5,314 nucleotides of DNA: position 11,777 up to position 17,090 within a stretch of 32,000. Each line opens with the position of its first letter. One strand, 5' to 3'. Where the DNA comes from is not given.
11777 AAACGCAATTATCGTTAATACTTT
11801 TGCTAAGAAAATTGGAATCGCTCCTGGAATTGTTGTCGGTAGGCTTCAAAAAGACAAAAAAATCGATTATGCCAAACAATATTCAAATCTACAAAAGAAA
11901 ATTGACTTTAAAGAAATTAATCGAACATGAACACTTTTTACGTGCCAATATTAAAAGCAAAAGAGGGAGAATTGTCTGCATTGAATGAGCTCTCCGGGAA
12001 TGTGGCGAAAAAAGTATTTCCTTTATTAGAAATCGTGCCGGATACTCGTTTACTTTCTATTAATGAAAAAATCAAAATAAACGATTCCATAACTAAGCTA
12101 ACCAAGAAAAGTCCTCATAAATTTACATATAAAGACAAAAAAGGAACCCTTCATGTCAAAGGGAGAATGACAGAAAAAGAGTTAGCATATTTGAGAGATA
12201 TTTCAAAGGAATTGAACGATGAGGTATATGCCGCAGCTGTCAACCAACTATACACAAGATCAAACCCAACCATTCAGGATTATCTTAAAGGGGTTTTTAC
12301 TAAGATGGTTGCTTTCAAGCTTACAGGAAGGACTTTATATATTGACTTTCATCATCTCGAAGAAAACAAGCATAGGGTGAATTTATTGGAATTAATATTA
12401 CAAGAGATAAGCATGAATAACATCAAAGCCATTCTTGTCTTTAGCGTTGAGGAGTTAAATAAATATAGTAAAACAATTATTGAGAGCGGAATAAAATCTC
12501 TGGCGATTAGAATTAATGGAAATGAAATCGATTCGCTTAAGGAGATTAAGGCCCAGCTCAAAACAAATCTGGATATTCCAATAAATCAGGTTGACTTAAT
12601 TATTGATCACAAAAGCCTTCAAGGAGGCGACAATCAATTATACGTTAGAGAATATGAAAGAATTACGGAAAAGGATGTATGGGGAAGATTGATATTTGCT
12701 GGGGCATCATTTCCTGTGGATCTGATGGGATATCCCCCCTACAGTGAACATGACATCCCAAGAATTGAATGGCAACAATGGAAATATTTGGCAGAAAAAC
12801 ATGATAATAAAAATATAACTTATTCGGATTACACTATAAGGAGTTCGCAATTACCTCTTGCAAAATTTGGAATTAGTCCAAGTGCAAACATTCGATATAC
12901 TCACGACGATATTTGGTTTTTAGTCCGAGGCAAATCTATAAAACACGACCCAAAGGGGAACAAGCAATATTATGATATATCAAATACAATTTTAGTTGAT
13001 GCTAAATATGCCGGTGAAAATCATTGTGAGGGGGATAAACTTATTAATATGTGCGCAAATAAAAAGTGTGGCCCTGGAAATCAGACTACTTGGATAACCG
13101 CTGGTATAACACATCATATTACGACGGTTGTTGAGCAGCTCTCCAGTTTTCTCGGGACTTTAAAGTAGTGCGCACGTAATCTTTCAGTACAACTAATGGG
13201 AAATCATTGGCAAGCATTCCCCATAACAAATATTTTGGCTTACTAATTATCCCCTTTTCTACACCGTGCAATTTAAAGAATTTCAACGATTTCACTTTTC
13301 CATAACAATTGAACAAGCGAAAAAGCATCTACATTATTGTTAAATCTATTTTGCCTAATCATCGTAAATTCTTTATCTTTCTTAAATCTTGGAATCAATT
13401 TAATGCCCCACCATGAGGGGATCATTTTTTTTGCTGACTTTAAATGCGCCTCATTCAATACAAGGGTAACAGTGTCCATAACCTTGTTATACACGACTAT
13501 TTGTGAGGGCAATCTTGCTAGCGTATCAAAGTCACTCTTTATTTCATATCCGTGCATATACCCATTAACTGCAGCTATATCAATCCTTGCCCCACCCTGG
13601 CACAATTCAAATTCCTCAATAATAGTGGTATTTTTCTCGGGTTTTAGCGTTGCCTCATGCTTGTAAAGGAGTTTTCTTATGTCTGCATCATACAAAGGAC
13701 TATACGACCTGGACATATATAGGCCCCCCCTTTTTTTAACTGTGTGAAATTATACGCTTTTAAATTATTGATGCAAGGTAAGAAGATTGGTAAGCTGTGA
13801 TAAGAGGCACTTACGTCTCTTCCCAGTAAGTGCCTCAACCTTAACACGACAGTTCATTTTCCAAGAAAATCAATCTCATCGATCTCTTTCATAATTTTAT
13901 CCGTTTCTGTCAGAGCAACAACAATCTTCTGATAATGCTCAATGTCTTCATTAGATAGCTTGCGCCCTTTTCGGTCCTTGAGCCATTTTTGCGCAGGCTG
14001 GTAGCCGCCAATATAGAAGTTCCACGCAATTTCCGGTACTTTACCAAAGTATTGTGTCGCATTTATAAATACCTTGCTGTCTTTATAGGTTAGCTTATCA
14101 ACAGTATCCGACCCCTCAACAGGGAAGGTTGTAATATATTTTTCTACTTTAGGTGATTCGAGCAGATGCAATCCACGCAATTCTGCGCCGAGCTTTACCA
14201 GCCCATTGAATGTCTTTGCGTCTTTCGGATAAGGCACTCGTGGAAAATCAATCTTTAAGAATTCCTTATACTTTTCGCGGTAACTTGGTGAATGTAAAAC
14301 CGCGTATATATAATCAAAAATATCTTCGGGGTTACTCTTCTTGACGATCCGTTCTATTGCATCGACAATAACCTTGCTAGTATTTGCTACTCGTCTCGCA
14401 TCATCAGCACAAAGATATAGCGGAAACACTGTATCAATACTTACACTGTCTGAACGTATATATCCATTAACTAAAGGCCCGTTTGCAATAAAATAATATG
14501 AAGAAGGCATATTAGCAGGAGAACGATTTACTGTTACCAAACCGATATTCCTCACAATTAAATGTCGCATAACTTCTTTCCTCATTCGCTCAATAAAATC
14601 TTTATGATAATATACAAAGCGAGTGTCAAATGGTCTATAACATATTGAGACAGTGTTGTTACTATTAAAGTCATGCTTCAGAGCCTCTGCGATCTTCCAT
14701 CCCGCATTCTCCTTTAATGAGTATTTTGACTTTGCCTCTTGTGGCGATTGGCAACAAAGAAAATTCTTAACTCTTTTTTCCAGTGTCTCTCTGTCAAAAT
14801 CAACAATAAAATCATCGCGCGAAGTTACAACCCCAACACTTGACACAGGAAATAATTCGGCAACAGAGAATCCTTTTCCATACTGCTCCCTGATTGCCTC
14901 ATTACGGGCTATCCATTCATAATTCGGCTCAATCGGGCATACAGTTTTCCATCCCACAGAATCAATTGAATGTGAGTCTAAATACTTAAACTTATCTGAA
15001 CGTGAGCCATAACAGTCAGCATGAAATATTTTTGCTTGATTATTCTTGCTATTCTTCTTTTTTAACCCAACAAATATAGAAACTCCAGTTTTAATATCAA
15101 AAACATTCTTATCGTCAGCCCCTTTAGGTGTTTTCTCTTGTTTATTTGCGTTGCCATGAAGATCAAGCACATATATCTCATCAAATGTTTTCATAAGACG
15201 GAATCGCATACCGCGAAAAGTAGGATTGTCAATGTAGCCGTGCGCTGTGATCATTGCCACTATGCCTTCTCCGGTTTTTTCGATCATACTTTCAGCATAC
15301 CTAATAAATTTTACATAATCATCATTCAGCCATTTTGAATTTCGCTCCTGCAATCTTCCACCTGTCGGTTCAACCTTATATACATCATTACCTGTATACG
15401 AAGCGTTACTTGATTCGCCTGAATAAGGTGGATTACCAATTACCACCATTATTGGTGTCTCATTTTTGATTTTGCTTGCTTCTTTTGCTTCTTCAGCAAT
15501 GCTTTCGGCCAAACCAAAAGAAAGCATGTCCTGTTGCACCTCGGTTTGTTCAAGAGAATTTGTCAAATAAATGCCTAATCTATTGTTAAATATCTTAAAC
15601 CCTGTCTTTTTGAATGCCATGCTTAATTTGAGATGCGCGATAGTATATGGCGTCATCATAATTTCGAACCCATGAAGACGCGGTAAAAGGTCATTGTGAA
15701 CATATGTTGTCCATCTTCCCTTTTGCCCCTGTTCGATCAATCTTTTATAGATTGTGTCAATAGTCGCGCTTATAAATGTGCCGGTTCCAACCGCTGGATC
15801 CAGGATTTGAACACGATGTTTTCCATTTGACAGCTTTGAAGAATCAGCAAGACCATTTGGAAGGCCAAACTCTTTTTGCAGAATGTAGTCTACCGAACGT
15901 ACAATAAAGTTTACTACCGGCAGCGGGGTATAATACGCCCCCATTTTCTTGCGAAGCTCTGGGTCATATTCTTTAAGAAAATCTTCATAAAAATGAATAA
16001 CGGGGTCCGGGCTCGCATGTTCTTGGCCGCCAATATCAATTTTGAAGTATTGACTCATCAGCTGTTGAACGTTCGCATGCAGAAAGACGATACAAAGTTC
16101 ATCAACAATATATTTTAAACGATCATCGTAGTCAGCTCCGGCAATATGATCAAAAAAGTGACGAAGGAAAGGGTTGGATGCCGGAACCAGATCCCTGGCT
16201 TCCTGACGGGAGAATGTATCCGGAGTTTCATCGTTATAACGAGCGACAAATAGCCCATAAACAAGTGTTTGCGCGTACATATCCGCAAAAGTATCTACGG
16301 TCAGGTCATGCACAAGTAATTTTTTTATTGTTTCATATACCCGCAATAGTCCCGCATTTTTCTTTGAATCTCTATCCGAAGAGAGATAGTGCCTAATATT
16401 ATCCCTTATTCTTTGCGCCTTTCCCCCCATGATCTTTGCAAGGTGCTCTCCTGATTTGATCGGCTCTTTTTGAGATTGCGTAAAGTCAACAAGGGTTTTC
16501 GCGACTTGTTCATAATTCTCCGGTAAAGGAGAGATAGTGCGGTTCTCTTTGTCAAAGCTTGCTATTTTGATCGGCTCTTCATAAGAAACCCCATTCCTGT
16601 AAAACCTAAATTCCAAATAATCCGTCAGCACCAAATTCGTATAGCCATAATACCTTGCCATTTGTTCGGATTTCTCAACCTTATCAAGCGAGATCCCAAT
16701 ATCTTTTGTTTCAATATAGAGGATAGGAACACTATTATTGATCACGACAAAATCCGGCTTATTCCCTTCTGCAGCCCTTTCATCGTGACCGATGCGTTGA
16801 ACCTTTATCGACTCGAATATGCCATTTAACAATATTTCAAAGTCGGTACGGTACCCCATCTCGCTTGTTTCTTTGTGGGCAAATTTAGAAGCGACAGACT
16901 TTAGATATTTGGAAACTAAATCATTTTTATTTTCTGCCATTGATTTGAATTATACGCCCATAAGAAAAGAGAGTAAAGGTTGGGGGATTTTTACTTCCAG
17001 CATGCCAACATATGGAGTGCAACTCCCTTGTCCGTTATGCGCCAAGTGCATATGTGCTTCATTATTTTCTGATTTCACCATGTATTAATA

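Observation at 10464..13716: HigB / HTH-ImmA / Beta-protein operon with a convergent PD-(D/E)xK gene: composite conflict module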

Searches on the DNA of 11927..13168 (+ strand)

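Call 71: search_dna_similar(query=L060:2513-5131:+, collection=ecoli_genomes, mode=distant, max_rows=8)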
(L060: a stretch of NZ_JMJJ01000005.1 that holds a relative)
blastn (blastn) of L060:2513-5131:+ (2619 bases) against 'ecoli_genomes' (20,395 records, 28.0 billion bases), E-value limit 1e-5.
Records with a match: 8; places in all: 8; records where one place covers at least 80% of the query: 5.
Genomes with a match: 8 of 5426; with a place that covers at least 80% of the query: 5. Places per genome that has any: lowest 1, median 1, highest 1. On chromosomes: 8 places; on plasmids: 0.
Best place of each record, by identity: 60-80% 8.
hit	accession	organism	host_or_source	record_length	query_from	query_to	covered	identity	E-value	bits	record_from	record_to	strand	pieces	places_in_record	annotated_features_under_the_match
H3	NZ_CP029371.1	Escherichia coli strain C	cow's milk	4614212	166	2583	92%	67.6%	0e+0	721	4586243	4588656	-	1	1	ImmA/IrrE family metallo-endopeptidase | beta family protein | type II toxin-antitoxin system HigB family toxin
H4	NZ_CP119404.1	Escherichia coli strain MRE162 substr. UK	Human faeces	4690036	166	2583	92%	67.5%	0e+0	717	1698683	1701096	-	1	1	ImmA/IrrE family metallo-endopeptidase | beta family protein | type II toxin-antitoxin system HigB family toxin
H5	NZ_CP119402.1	Escherichia coli strain MRE162 substr. FRA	not provided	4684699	166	2583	92%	67.5%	0e+0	717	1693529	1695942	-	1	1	ImmA/IrrE family metallo-endopeptidase | beta family protein | type II toxin-antitoxin system HigB family toxin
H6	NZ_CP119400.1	Escherichia coli strain MRE162 substr. NOR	not provided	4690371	166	2583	92%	67.5%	0e+0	717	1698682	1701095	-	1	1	ImmA/IrrE family metallo-endopeptidase | beta family protein | type II toxin-antitoxin system HigB family toxin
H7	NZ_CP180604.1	Escherichia coli strain PS2Canimalfeces3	Cat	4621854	200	2567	90%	67.9%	0e+0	783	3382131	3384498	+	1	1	ImmA/IrrE family metallo-endopeptidase | beta family protein | type II toxin-antitoxin system HigB family toxin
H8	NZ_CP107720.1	Escherichia coli strain 2021CK-01361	Homo sapiens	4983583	398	1447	40%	62.9%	2e-14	92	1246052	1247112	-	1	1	ImmA/IrrE family metallo-endopeptidase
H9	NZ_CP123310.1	Escherichia coli strain AREA_C483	Homo sapiens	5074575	398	686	11%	66.2%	2e-8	73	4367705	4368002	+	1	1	ImmA/IrrE family metallo-endopeptidase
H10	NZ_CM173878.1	Escherichia coli strain 1218KP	Homo sapiens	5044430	398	686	11%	66.2%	2e-8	73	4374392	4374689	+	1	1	ImmA/IrrE family metallo-endopeptidase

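Call 72: get_annotated_region(hit=H3, flank=2500)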
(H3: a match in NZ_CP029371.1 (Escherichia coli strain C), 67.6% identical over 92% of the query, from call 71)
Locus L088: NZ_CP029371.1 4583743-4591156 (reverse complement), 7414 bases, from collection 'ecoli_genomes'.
description: Escherichia coli strain C chromosome, complete genome
organism: Escherichia coli strain C (NCBI taxid 562)
replicon: chromosome; assembly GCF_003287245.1
host: -; source: cow's milk; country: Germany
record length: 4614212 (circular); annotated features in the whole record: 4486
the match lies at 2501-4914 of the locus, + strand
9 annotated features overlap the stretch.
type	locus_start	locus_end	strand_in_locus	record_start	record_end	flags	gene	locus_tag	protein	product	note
CDS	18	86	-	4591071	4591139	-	-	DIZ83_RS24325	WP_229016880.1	hypothetical protein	-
CDS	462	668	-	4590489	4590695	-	-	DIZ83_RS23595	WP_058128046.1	hypothetical protein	-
CDS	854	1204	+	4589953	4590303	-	-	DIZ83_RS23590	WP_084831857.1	hypothetical protein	-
CDS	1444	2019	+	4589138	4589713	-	-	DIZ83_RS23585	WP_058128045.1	recombinase family protein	-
CDS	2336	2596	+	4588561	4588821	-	-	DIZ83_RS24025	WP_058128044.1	type II toxin-antitoxin system HigB family toxin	-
CDS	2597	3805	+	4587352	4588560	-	-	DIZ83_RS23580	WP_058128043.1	ImmA/IrrE family metallo-endopeptidase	-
CDS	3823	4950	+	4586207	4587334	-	-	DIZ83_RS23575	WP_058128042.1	beta family protein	-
CDS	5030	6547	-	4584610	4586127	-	-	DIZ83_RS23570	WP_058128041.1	SIR2 family protein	-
CDS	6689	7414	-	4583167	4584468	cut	-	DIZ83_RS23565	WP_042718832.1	tyrosine-type recombinase/integrase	-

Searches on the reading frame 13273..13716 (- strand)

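Call 3: search_protein_families(library=pfam, proteins=[window:13273-13716:-], max_evalue=0.01)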
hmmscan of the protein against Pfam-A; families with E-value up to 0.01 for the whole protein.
window:13273-13716:- (147 aa): 0 families

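Call 4: search_protein_families(library=ncbifam, proteins=[window:13273-13716:-], max_evalue=0.01)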
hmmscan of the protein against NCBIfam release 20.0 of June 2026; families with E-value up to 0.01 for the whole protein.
window:13273-13716:- (147 aa): 1 family
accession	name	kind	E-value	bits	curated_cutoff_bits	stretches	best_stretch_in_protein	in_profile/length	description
NF033832.1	sce7726_fam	subfamily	8.9e-43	146.3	70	1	8-147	1-140/184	sce7726 family protein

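Call 5: search_protein_families(library=padloc, proteins=[window:13273-13716:-], max_evalue=0.01)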
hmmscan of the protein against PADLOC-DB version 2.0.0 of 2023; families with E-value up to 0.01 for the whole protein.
window:13273-13716:- (147 aa): 1 family
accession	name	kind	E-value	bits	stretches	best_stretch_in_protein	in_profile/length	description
PDLC02989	cll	-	2.1e-24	84.7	1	28-147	25-144/265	-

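Call 6: search_protein_families(library=phrogs, proteins=[window:13273-13716:-], max_evalue=0.01)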
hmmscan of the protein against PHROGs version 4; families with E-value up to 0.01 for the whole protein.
window:13273-13716:- (147 aa): 1 family
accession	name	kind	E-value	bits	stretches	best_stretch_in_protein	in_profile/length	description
phrog_984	-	unknown function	1.5e-38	134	1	8-147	5-151/230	-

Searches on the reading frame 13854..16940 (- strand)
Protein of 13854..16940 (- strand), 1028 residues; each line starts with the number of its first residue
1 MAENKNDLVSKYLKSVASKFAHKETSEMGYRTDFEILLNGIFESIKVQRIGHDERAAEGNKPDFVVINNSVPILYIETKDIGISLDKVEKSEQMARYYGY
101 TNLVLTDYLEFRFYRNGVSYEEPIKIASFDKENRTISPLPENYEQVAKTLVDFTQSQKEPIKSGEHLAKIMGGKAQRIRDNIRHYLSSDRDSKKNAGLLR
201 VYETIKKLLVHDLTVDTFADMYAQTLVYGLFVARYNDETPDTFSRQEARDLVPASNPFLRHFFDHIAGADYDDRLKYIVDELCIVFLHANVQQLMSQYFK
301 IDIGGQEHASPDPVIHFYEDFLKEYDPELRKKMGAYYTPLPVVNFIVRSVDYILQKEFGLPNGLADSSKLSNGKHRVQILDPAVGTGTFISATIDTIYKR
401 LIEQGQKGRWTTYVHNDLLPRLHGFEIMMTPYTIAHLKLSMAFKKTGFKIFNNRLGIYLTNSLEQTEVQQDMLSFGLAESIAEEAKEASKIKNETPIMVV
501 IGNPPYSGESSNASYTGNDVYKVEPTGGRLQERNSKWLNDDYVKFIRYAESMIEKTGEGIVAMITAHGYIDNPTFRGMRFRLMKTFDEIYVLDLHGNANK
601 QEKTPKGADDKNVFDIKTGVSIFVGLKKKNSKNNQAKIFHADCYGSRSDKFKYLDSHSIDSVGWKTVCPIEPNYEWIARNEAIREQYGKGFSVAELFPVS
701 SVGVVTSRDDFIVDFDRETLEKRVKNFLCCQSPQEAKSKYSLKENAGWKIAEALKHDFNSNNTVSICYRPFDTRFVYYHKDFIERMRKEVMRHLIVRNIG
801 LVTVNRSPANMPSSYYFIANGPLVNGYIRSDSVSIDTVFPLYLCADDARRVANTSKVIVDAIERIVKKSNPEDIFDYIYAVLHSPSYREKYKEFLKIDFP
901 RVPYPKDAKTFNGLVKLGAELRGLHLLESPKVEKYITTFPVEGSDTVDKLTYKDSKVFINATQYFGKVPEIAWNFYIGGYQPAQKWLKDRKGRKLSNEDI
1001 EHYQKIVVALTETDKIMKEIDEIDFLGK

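Call 3: search_protein_families(library=pfam, proteins=[window:13854-16940:-], max_evalue=0.01)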
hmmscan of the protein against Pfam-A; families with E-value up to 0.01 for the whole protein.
window:13854-16940:- (1028 aa): 5 families
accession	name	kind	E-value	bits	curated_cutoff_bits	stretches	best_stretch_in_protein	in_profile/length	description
PF18135.7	Type_ISP_C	-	8.2e-85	285.3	25.9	1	695-1019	1-342/342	Type ISP C-terminal specificity domain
PF02384.22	N6_Mtase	-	5e-13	49.5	20.4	1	312-569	4-187/311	N-6 DNA Methylase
PF07669.17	Eco57I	-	2.6e-07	31.3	25.3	1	424-586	5-157/171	Eco57I restriction-modification methylase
PF20473.4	MmeI_Mtase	-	1.3e-06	28.3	27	1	374-544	18-177/259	MmeI, DNA-methyltransferase domain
PF04313.20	HSDR_N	-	0.0087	16.4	25.1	0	56-116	122-192/198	Type I restriction enzyme R protein N terminus (HSDR_N)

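Call 4: search_protein_families(library=ncbifam, proteins=[window:13854-16940:-], max_evalue=0.01)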
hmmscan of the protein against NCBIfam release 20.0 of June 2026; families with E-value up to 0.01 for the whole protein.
window:13854-16940:- (1028 aa): 4 families
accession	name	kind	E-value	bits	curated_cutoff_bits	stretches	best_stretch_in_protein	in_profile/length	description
NF047738.1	antiphage_MADS2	equivalog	0.00038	18.8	720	1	374-510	330-456/654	methylation-associated defense system DNA methyltransferase MAD2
NF033451.1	BREX_2_MTaseX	equivalog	0.0014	16.4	400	1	308-507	170-369/1185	BREX-2 system adenine-specific DNA-methyltransferase PglX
TIGR02987.1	met_A_Alw26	exception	0.0059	15.4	353.5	0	369-506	26-122/523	Alw26I/Eco31I/Esp3I family type II restriction adenine-specific DNA-methyltransferase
NF033455.1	BREX_6_MTaseX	exception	0.0071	13.9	900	0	493-598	551-642/1319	BREX-6 system adenine-specific DNA-methyltransferase PglX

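Call 5: search_protein_families(library=padloc, proteins=[window:13854-16940:-], max_evalue=0.01)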
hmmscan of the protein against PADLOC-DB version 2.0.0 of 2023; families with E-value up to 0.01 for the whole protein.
window:13854-16940:- (1028 aa): 19 families
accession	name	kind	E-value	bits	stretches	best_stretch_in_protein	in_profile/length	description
PDLC03610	REase_MTase_IIG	-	1.5e-291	968.3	2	530-1023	554-1075/1096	Type IIG restriction enzyme-methyltransferase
PDLC03631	REase_MTase_IIG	-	9.2e-108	359.5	1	17-992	16-988/1086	Type IIG restriction enzyme-methyltransferase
PDLC03597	REase_MTase_IIG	-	3.8e-61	205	2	314-784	861-1345/1646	Type IIG restriction enzyme-methyltransferase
PDLC03051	REase_MTase_I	-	1.1e-55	186.5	1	314-989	845-1537/1591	Type I restriction enzyme-methyltransferase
PDLC03621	REase_MTase_IIG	-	2.4e-48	162.9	1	317-1005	287-975/1024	Type IIG restriction enzyme-methyltransferase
PDLC04134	mad2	-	2.9e-12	44.2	1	56-642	36-458/492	mads_2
PDLC03021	MTase_I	-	1.4e-07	28.7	1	374-439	183-245/491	Type I methyltransferase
PDLC03025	MTase_I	-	1.3e-06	25.4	1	315-436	145-236/569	Type I methyltransferase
PDLC03630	REase_MTase_IIG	-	1.7e-06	24.1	1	292-404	332-434/1100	Type IIG restriction enzyme-methyltransferase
PDLC03338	MTase_II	-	3.4e-05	20.8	1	326-470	122-245/604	Type II methyltransferase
PDLC03313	MTase_II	-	5.5e-05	19.9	1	375-596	48-234/563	Type II methyltransferase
PDLC02524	PglX|PglXI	-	5.5e-05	19.8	1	494-595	295-384/722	PglX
PDLC02529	PglX|PglXI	-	0.0004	16.2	1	316-507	182-368/1189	PglX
PDLC03026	MTase_I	-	0.001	16.3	0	309-395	118-183/487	Type I methyltransferase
PDLC03031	MTase_I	-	0.0012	15.1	1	290-354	141-205/834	Type I methyltransferase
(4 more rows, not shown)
